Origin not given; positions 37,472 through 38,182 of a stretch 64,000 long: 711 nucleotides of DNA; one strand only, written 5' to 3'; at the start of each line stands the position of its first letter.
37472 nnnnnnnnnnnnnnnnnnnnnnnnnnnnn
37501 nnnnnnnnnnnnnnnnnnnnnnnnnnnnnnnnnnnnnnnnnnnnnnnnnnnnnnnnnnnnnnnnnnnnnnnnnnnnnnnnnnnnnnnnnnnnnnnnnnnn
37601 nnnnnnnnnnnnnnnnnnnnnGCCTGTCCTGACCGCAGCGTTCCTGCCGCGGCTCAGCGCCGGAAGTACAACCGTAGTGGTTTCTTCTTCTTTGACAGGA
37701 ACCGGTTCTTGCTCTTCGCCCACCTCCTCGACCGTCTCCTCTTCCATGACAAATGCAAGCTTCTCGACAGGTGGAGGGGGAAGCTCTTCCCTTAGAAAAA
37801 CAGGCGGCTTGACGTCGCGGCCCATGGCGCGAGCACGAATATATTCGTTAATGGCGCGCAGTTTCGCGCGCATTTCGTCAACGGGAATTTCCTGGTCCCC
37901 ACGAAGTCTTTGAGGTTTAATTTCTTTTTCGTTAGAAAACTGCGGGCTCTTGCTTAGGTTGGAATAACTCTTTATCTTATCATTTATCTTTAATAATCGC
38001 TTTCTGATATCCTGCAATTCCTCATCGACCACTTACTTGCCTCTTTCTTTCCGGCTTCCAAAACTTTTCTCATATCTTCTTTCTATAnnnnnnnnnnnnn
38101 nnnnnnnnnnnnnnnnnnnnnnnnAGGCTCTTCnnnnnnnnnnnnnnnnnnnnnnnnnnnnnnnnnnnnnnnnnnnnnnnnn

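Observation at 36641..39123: Two paralogous actin-like ATPases in tandem, one with a 140-aa N-terminal extension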

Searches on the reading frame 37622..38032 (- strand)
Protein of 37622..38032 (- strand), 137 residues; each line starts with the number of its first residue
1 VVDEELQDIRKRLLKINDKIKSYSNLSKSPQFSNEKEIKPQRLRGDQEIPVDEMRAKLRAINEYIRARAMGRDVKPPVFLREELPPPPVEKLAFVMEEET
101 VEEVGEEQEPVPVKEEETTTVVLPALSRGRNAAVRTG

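Call 75: search_protein_representatives(protein=window:37622-38032:-)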
Query: 137 residues. Proteins with E-value up to 0.001 (for the whole library): 3; up to 1e-10: 2; up to 1e-30: 1. The best 3 are listed.
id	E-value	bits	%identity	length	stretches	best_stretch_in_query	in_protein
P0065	3.3e-34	134.3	58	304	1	1-137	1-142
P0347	1.0e-25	106.8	50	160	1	1-132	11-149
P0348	2.1e-04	38.0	41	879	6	41-73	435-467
